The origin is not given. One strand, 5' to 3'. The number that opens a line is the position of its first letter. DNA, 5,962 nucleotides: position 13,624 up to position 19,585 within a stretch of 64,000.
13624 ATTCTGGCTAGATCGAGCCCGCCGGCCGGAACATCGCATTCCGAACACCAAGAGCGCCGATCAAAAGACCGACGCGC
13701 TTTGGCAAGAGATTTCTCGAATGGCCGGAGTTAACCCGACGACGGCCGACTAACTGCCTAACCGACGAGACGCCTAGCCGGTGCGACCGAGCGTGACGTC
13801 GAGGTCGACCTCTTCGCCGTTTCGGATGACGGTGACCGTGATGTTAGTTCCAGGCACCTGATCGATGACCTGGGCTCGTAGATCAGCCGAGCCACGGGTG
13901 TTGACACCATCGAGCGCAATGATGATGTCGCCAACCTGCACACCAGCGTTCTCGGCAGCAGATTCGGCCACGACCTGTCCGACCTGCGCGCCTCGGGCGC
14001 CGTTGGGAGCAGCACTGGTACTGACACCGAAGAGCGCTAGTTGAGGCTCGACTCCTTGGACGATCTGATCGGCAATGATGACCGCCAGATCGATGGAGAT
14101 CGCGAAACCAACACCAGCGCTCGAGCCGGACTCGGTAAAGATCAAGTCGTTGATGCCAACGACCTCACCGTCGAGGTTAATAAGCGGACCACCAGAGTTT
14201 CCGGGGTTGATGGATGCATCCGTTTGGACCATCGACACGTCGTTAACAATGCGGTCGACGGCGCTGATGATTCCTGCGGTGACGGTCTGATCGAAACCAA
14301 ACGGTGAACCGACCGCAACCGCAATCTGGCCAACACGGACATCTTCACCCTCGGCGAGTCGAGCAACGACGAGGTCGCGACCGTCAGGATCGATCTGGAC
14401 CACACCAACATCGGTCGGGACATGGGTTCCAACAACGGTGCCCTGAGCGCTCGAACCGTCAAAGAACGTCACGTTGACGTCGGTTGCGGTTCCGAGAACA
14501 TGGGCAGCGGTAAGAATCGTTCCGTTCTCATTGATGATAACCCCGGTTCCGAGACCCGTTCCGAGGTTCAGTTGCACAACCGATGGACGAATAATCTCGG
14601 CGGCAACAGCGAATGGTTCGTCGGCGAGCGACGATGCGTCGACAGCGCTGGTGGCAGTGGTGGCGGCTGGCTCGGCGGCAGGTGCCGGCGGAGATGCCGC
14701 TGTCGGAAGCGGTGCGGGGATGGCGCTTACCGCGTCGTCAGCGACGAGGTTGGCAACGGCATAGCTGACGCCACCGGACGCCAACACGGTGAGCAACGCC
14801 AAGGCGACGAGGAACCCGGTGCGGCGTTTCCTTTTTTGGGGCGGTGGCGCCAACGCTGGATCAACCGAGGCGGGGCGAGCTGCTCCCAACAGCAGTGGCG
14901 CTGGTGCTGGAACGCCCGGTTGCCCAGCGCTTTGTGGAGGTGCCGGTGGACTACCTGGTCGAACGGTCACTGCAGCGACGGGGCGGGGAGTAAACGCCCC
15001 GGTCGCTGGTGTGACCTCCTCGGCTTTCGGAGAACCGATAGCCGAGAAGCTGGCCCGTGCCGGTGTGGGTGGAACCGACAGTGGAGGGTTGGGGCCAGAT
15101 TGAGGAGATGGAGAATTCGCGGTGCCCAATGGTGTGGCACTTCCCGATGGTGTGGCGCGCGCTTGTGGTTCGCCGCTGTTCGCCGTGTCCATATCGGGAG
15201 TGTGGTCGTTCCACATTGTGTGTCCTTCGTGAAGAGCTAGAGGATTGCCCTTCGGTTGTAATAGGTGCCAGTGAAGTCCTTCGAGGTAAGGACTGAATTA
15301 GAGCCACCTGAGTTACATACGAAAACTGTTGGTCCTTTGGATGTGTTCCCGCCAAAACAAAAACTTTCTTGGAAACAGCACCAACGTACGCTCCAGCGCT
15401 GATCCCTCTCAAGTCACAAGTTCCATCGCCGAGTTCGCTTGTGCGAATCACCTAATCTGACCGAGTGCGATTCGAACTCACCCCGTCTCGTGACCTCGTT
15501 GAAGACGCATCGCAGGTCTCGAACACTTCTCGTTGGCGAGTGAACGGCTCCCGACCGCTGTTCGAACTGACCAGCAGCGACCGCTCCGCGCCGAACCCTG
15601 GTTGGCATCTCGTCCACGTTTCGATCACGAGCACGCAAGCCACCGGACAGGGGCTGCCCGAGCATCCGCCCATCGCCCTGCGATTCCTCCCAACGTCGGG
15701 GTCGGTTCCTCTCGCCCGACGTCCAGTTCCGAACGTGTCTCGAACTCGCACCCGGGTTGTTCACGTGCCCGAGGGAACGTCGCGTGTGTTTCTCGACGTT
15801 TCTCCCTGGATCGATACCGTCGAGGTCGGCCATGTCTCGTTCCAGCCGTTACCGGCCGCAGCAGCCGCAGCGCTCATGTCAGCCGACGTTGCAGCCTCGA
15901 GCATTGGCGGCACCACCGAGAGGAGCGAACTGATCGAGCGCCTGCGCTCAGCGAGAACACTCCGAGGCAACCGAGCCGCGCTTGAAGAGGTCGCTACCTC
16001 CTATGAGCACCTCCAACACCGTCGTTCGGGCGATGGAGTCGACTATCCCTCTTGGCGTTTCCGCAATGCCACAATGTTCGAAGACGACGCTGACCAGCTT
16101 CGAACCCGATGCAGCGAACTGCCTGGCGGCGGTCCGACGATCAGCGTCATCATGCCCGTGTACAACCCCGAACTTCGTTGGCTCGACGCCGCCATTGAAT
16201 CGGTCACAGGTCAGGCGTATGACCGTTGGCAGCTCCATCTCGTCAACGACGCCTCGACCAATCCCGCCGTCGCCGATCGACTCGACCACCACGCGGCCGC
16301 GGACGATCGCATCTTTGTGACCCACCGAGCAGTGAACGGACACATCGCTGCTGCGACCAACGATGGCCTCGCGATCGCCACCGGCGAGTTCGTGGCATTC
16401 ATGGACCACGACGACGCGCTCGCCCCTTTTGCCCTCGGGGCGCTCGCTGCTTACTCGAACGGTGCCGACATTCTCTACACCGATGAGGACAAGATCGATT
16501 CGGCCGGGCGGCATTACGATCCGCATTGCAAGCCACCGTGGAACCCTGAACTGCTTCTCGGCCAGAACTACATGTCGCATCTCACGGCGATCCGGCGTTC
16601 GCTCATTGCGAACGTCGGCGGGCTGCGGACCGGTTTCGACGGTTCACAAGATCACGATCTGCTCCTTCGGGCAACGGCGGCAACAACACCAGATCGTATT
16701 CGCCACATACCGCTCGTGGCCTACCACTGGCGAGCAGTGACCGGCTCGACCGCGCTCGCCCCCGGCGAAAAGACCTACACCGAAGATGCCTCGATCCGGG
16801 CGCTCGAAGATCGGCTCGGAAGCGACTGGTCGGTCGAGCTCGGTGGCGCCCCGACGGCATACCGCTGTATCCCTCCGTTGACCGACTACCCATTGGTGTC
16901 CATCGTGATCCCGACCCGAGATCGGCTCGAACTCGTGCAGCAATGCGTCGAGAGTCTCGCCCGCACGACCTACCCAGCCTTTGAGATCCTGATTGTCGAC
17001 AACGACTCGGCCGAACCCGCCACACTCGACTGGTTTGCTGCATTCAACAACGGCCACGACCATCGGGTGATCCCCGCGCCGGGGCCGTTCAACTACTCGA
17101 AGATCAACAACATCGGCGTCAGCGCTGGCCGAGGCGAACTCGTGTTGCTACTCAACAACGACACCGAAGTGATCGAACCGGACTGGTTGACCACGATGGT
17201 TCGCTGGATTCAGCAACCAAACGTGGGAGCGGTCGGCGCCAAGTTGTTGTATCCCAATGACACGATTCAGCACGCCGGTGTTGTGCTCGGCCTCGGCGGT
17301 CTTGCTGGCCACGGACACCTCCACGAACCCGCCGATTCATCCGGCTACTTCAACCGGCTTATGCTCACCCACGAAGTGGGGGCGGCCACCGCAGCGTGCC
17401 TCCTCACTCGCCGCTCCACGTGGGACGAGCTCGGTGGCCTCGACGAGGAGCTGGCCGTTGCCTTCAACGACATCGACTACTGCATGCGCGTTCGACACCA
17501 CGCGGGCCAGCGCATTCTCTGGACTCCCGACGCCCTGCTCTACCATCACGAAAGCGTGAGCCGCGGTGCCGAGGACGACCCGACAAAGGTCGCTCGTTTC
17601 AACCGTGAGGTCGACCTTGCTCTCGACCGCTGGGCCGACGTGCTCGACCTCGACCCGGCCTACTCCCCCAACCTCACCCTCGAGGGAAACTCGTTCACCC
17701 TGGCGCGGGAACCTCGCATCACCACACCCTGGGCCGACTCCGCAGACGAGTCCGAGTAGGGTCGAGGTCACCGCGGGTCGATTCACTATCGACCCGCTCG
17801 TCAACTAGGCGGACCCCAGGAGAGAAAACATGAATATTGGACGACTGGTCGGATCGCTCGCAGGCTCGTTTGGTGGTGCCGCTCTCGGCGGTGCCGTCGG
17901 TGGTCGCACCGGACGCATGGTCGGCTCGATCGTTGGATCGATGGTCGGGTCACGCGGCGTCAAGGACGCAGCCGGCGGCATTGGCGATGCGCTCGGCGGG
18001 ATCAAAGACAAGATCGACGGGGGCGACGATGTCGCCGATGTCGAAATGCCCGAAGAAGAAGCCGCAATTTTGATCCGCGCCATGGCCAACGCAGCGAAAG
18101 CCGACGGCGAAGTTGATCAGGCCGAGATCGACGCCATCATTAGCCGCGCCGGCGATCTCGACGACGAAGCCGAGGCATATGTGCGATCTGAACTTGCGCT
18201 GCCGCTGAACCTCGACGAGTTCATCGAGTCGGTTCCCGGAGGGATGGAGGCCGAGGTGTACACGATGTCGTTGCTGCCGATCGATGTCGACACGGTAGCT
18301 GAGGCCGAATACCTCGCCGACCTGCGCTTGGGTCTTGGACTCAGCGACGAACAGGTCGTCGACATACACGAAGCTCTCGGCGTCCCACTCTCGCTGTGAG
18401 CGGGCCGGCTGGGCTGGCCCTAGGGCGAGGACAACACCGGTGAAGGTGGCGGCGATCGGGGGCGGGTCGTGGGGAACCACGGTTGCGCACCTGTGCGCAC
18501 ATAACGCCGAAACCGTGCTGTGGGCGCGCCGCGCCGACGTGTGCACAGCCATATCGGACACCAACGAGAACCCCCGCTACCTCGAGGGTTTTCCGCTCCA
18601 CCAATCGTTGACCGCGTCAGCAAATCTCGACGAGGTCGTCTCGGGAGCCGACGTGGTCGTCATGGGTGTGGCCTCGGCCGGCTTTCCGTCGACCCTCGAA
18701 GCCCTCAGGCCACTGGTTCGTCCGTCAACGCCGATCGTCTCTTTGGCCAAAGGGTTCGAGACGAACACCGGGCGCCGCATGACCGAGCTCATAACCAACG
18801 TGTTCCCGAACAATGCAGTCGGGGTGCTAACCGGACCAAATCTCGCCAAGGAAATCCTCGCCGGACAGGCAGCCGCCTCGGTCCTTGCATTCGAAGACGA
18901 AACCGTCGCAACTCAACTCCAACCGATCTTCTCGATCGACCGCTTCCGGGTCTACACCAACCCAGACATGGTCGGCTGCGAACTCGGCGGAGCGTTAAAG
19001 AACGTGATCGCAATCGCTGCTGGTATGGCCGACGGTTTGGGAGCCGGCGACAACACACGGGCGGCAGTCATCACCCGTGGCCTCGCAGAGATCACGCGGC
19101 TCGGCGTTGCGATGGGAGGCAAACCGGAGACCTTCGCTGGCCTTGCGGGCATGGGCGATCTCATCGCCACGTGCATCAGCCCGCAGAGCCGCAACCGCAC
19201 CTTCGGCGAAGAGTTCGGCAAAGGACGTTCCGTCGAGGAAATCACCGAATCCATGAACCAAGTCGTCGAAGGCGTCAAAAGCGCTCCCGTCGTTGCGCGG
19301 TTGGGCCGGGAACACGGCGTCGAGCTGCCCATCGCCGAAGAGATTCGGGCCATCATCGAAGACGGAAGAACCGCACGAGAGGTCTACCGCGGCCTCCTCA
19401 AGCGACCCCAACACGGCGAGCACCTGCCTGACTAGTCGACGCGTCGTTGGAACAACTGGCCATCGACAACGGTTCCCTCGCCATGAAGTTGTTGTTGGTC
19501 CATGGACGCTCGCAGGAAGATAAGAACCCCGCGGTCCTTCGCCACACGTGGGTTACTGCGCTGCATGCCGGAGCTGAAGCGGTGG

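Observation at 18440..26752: Self-contained neutral-lipid (TAG/wax-ester) module: precursor supply, acylation, two WS/DGATs, two lipases, a coat-like protein and a regulator in one tight block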

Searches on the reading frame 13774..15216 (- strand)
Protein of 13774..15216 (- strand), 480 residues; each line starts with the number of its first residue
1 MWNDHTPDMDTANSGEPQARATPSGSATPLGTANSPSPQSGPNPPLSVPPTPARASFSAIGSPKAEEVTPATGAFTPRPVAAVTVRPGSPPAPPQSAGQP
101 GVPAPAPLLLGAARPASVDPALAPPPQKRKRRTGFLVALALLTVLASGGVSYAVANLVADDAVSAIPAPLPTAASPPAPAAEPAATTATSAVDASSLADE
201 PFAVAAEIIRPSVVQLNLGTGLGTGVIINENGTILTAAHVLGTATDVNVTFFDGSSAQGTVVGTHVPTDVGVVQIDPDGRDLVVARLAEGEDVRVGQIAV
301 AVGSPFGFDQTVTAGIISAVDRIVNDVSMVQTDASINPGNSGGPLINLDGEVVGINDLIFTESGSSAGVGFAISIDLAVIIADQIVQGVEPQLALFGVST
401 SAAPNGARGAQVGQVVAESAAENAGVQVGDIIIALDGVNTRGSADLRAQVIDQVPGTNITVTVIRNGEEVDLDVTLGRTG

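Call 20: search_protein_families(library=pfam, proteins=[window:13774-15216:-], max_evalue=0.001)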
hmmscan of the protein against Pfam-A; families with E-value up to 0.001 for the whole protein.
window:13774-15216:- (480 aa): 5 families
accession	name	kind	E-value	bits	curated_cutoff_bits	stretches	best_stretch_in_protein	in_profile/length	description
PF13365.12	Trypsin_2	-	8.8e-30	104.8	27.6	1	223-355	1-144/144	Trypsin-like peptidase domain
PF00089.32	Trypsin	-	2.5e-17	63.9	20.6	1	210-375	12-213/220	Trypsin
PF13180.12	PDZ_2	-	1.3e-12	48.3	27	1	399-476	6-80/80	PDZ domain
PF17820.7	PDZ_6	-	1.3e-09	38.1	27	1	412-465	2-54/54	PDZ domain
PF00595.29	PDZ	-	1.1e-07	32.6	23.2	1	394-463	10-80/81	PDZ domain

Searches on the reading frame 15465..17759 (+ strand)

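Call 20: search_protein_families(library=pfam, proteins=[window:15465-17759:+], max_evalue=0.001)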
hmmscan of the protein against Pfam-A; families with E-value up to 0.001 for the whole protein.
window:15465-17759:+ (764 aa): 3 families
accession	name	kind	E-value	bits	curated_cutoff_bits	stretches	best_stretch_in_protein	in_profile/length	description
PF00535.33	Glycos_transf_2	-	6.6e-41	140.5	23.3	2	227-354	1-128/168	Glycosyl transferase family 2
PF13641.12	Glyco_tranf_2_3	-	2.9e-21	77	27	1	478-695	3-212/230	Glycosyltransferase like family 2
PF10111.15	Glyco_tranf_2_2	-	1.1e-13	51.8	27.3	2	479-679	1-202/276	Glycosyltransferase like family 2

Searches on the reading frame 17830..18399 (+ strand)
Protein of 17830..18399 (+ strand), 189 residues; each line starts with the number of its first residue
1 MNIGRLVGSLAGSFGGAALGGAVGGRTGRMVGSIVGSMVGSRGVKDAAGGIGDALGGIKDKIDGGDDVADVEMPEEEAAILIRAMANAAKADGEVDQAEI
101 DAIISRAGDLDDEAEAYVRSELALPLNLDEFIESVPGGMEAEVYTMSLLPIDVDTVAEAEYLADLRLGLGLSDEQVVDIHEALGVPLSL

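Call 4: search_protein_families(library=pfam, proteins=[window:17830-18399:+], max_evalue=0.01)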
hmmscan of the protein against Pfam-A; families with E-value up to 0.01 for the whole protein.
window:17830-18399:+ (189 aa): 2 families
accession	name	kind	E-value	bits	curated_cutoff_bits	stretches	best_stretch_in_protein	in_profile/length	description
PF04391.17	DUF533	-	1.6e-30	106.4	29.6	1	15-182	4-177/178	Protein of unknown function (DUF533)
PF13488.11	Gly-zipper_Omp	-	0.0012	19.1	25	1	7-41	1-36/46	Glycine zipper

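Call 5: search_protein_families(library=ncbifam, proteins=[window:17830-18399:+], max_evalue=0.01)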
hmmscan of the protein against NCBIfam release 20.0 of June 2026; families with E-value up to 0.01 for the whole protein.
window:17830-18399:+ (189 aa): 0 families

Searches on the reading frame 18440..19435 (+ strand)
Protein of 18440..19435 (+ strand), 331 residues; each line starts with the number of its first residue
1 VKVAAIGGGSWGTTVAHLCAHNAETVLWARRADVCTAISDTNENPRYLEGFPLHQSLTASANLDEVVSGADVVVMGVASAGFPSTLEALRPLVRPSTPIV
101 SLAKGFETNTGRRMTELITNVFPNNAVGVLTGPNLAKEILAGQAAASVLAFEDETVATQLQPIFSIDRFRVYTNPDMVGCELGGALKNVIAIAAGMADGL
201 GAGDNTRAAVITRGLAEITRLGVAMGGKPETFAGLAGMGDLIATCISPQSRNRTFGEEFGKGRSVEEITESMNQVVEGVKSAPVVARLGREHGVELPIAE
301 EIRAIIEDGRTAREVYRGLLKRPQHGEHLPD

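Call 4: search_protein_families(library=pfam, proteins=[window:18440-19435:+], max_evalue=0.01)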
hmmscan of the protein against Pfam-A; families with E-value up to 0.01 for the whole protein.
window:18440-19435:+ (331 aa): 5 families
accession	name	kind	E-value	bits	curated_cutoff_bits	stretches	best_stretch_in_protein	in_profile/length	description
PF07479.19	NAD_Gly3P_dh_C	-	3.9e-58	196.1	25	1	176-315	1-140/142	NAD-dependent glycerol-3-phosphate dehydrogenase C-terminus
PF01210.29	NAD_Gly3P_dh_N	-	1.9e-44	151.8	23.1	1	2-156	1-157/158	NAD-dependent glycerol-3-phosphate dehydrogenase N-terminus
PF20618.3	GPD_NAD_C_bact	-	2.4e-21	76.5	27.6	1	236-302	1-66/66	Bacterial GPD, NAD-dependent C-terminal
PF02558.23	ApbA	-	0.00027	21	22.2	1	4-109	2-106/150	Ketopantoate reductase PanE/ApbA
PF03807.23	F420_oxidored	-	0.0014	19.6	21.6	1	2-102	1-91/94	NADP oxidoreductase coenzyme F420-dependent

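Call 5: search_protein_families(library=ncbifam, proteins=[window:18440-19435:+], max_evalue=0.01)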
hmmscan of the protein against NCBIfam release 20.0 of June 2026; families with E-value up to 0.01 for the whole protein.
window:18440-19435:+ (331 aa): 18 families
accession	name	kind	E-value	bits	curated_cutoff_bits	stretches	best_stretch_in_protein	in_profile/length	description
NF009098.0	PRK12439.1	equivalog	4.9e-133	443.7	436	1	2-327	9-335/341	NAD(P)H-dependent glycerol-3-phosphate dehydrogenase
NF000942.0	PRK00094.1-4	subfamily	8.4e-124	413.1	257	1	1-328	3-333/334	NAD(P)H-dependent glycerol-3-phosphate dehydrogenase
NF000940.0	PRK00094.1-2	subfamily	6.8e-108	361.1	202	1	1-327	1-328/330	NAD(P)H-dependent glycerol-3-phosphate dehydrogenase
NF000941.0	PRK00094.1-3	equivalog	3.2e-100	335.7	423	1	2-327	3-332/336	NAD(P)H-dependent glycerol-3-phosphate dehydrogenase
NF000946.0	PRK00094.2-4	equivalog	3e-94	315.8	455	1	2-323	6-328/342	NAD(P)H-dependent glycerol-3-phosphate dehydrogenase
NF000939.0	PRK00094.1-1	equivalog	7.9e-87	291.5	473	1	2-327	7-335/339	NAD(P)H-dependent glycerol-3-phosphate dehydrogenase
NF011211.0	PRK14618.1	equivalog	6.6e-84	281.9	489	1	1-324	5-325/328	NAD(P)H-dependent glycerol-3-phosphate dehydrogenase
NF011212.0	PRK14619.1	equivalog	1.4e-82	277.4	377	1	60-326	39-306/309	NAD(P)H-dependent glycerol-3-phosphate dehydrogenase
NF000944.0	PRK00094.2-2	equivalog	5.9e-79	265.6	603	1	1-321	21-341/371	NAD(P)H-dependent glycerol-3-phosphate dehydrogenase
TIGR03376.1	glycerol3P_DH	equivalog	1.4e-62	211.8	285.5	1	2-312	1-335/342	glycerol-3-phosphate dehydrogenase (NAD(+))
NF000943.0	PRK00094.2-1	equivalog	1.9e-56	191.8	400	1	1-322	1-295/296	NAD(P)H-dependent glycerol-3-phosphate dehydrogenase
NF011213.0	PRK14620.1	equivalog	1.4e-54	185.5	478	1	1-306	1-311/326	NAD(P)H-dependent glycerol-3-phosphate dehydrogenase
NF000947.0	PRK00094.2-5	equivalog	2.2e-52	178.5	251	1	1-309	5-317/323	NAD(P)H-dependent glycerol-3-phosphate dehydrogenase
NF000945.0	PRK00094.2-3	equivalog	1.1e-41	143.7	491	1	1-269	1-285/352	NAD(P)H-dependent glycerol-3-phosphate dehydrogenase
NF006083.0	PRK08229.1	equivalog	0.00018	20.6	371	1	2-109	4-113/341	2-dehydropantoate 2-reductase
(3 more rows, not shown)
